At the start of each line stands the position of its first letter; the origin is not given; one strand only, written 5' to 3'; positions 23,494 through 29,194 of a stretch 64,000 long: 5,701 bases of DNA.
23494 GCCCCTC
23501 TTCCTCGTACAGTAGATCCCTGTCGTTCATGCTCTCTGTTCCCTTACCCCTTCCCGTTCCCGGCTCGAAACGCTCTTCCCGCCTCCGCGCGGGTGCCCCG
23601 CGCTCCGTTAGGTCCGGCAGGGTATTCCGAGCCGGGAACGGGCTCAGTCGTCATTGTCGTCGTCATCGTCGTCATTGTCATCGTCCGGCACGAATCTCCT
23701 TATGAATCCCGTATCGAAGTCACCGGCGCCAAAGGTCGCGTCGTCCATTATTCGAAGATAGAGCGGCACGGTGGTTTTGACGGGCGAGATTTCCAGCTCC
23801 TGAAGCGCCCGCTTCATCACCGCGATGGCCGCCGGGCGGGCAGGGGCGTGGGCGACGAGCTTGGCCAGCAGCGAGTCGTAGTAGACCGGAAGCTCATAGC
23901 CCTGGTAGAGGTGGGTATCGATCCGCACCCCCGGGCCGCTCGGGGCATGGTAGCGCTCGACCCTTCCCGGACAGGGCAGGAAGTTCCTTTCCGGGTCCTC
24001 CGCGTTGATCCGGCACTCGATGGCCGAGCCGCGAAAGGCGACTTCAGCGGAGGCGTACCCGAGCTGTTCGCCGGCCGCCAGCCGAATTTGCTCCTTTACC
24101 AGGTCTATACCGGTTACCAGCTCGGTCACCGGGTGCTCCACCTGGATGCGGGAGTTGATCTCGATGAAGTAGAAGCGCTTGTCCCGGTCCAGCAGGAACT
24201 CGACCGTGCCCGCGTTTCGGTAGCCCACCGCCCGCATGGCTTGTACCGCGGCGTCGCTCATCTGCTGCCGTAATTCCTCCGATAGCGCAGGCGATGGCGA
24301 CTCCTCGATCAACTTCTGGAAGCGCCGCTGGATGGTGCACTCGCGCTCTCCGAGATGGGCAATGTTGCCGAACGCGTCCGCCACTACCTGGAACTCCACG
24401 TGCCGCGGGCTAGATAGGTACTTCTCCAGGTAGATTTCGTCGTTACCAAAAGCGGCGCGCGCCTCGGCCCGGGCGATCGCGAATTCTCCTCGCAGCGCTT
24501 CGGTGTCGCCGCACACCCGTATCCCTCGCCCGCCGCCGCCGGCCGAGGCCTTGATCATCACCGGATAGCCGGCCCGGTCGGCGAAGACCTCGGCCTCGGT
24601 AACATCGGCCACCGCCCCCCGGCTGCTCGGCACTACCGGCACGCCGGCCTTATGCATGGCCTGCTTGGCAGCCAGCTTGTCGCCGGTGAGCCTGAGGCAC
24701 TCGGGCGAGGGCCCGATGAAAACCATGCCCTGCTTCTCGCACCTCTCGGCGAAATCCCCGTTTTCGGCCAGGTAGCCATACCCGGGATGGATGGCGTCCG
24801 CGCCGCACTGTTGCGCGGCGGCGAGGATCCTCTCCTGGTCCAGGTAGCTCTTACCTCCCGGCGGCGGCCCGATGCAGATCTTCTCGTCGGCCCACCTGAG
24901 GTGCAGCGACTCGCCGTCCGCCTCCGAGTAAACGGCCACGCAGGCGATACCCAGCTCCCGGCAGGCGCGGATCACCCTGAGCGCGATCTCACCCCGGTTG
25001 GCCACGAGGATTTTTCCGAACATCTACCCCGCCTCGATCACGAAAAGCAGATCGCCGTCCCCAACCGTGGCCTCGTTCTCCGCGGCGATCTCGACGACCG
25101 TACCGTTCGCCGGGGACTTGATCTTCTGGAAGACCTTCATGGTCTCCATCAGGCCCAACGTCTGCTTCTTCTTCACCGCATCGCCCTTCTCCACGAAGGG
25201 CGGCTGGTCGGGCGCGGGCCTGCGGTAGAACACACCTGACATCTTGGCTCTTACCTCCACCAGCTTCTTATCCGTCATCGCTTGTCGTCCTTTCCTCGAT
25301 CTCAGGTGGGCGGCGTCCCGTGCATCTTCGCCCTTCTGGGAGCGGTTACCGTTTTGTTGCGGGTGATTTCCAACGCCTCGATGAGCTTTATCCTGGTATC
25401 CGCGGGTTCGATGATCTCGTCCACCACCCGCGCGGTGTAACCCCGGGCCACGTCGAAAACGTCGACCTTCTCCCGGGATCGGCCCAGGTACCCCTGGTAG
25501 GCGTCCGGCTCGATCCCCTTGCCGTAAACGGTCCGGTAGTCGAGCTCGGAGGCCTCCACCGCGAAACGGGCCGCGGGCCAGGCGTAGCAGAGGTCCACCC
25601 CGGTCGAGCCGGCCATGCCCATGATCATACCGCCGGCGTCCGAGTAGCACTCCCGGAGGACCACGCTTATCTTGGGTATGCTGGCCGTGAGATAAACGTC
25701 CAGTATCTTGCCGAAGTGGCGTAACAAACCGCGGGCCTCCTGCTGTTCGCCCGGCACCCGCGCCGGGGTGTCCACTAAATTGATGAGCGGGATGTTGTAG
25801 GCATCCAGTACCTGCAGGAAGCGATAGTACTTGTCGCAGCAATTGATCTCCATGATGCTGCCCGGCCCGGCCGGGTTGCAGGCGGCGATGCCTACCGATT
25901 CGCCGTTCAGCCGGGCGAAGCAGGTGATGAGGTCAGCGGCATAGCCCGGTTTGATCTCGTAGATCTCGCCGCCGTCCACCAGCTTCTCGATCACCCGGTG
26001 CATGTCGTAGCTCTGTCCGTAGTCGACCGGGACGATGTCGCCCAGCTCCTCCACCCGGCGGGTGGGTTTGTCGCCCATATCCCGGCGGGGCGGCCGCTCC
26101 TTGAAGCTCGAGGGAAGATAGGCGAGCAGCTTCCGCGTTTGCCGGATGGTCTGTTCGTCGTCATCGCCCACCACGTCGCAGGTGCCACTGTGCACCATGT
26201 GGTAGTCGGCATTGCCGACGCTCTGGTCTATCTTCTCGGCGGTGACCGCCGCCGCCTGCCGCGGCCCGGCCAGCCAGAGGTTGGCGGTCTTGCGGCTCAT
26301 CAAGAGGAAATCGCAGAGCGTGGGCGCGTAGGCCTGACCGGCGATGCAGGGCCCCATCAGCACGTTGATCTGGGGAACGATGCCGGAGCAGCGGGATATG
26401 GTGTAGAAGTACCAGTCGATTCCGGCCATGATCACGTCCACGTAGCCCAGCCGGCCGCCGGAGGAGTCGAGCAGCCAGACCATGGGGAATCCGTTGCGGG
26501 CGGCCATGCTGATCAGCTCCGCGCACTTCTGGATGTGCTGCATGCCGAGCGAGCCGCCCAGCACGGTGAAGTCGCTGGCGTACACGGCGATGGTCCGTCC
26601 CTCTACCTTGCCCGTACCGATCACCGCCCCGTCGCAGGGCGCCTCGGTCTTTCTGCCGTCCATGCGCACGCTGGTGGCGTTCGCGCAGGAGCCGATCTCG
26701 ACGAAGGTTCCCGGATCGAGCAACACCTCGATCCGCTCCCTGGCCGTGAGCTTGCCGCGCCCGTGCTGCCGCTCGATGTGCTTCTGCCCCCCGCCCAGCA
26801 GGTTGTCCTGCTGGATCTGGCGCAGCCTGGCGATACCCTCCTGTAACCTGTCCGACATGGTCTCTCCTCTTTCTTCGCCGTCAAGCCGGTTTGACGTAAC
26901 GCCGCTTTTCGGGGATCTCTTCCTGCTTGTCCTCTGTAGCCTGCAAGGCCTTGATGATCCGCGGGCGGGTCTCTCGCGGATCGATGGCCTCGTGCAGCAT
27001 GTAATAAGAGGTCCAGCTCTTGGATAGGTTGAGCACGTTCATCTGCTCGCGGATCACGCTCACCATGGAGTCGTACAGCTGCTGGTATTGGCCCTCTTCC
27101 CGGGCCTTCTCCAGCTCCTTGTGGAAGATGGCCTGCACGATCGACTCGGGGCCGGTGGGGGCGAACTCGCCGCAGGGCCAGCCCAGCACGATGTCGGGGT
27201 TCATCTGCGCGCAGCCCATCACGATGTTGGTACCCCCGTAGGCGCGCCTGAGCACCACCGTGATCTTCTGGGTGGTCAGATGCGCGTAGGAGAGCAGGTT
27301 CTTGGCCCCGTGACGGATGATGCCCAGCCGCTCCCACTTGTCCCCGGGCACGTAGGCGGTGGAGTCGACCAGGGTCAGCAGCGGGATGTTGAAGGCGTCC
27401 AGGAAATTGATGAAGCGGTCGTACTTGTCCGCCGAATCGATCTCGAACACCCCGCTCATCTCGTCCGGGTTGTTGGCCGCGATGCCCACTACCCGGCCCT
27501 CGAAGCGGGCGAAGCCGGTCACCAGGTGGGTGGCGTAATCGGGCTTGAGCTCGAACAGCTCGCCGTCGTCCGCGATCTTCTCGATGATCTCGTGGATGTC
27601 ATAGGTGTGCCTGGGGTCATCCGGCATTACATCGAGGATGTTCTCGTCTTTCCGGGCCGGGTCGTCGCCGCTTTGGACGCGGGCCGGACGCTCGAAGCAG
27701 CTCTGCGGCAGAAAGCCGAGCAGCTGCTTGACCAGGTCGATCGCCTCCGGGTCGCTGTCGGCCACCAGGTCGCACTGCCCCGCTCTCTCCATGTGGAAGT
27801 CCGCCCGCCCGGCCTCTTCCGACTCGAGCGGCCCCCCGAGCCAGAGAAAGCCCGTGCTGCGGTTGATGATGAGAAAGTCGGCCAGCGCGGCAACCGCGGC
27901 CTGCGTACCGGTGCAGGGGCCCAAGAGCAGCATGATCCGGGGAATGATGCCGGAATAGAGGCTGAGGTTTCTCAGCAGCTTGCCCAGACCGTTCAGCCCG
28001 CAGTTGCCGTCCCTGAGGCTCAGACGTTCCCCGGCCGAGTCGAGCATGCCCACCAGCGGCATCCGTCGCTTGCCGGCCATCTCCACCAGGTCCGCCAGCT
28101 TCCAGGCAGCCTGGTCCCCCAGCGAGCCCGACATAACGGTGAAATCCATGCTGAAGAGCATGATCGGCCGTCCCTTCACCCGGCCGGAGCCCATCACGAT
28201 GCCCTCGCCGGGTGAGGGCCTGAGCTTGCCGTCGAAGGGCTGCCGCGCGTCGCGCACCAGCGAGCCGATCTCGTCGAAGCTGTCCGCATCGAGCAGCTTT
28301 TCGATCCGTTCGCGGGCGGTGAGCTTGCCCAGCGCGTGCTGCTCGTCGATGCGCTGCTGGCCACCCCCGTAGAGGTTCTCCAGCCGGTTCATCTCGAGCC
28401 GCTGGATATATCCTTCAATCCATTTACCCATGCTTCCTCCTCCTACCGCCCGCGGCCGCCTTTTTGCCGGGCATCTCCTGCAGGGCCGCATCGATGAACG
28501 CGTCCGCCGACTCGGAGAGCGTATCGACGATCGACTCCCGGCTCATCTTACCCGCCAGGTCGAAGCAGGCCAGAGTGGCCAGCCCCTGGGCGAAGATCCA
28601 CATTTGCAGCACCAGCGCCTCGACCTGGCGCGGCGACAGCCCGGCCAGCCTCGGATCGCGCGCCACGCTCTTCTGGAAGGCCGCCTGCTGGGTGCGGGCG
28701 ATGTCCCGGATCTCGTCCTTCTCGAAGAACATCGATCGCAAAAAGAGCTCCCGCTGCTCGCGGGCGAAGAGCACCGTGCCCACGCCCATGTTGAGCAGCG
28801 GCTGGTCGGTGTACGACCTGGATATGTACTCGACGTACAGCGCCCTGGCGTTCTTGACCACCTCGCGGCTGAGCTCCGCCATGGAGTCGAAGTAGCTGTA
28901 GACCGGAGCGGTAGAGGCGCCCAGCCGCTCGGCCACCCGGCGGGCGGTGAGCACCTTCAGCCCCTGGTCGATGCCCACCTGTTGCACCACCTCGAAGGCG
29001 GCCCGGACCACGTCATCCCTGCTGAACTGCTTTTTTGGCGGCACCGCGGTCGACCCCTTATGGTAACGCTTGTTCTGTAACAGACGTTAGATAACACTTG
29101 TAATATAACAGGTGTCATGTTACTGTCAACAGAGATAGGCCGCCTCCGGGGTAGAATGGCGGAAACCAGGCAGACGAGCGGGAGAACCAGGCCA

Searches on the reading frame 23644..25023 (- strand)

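Call 53: search_protein_families(library=pfam, proteins=[window:23644-25023:-], max_evalue=0.001)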
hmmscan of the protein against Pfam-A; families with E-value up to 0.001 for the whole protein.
window:23644-25023:- (459 aa): 7 families
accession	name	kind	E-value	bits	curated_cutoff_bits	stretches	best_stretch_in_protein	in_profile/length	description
PF02786.22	CPSase_L_D2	-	1.6e-78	263.5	19.8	1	115-322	1-209/211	Carbamoyl-phosphate synthase L chain, ATP binding domain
PF00289.28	Biotin_carb_N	-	6.5e-45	152.6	25.5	1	1-109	1-109/110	Biotin carboxylase, N-terminal domain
PF02785.25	Biotin_carb_C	-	1.9e-38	131.3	32.4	1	336-442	1-107/108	Biotin carboxylase C-terminal domain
PF07478.18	Dala_Dala_lig_C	-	2.6e-08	34.1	24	1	125-291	4-174/204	D-ala D-ala ligase C-terminus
PF02222.28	ATP-grasp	-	1.3e-07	31.9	27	1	122-292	2-162/179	ATP-grasp domain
PF08443.16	RimK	-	6.4e-05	23.1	21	0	250-313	126-185/188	RimK-like ATP-grasp domain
PF02655.19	ATP-grasp_3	-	0.00018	22.1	23.2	0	249-294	113-158/160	ATP-grasp domain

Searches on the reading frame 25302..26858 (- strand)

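Call 53: search_protein_families(library=pfam, proteins=[window:25302-26858:-], max_evalue=0.001)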
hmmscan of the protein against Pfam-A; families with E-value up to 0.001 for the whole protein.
window:25302-26858:- (518 aa): 2 families
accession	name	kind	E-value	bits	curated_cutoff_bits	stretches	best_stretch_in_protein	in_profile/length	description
PF01039.27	Carboxyl_trans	-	4.2e-104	349.3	22.3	1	30-510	1-489/493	Carboxyl transferase domain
PF03255.19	ACCA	-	6.3e-08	32.6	23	1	343-414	135-205/310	Acetyl co-enzyme A carboxylase carboxyltransferase-like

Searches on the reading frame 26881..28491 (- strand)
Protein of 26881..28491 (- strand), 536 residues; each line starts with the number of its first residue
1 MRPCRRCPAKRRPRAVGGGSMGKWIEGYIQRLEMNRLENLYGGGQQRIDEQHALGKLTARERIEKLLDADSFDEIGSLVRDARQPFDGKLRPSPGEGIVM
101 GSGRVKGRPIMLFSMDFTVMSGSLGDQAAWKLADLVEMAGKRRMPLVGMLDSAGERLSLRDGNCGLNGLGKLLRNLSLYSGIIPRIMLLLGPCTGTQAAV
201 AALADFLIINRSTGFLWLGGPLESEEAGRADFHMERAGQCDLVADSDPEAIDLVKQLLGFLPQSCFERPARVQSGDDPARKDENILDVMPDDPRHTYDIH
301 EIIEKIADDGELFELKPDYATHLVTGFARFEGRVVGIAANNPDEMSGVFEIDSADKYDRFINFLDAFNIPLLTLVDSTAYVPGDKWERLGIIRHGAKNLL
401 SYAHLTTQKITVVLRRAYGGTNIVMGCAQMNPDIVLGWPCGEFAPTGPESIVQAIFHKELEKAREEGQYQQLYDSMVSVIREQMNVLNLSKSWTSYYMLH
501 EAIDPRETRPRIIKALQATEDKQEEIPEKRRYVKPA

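Call 53: search_protein_families(library=pfam, proteins=[window:26881-28491:-], max_evalue=0.001)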
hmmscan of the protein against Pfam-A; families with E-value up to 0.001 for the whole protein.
window:26881-28491:- (536 aa): 2 families
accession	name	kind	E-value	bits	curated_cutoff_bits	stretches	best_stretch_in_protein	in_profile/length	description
PF01039.27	Carboxyl_trans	-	8.5e-114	381.3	22.3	1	51-531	2-490/493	Carboxyl transferase domain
PF03255.19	ACCA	-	2.6e-05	24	23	1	356-429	135-208/310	Acetyl co-enzyme A carboxylase carboxyltransferase-like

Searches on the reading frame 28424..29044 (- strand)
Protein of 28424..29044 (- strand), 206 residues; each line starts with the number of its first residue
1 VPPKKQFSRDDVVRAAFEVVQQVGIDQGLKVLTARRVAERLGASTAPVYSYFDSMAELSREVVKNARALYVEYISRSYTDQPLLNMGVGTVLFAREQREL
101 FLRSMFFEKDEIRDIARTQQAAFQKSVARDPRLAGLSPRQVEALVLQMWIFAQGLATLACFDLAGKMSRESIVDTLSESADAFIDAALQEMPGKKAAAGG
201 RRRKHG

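Call 53: search_protein_families(library=pfam, proteins=[window:28424-29044:-], max_evalue=0.001)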
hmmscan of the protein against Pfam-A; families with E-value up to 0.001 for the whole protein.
window:28424-29044:- (206 aa): 1 family
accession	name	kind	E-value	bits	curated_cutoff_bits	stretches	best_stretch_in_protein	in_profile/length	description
PF00440.29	TetR_N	-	2.5e-06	27.6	24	1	25-61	10-46/47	Bacterial regulatory proteins, tetR family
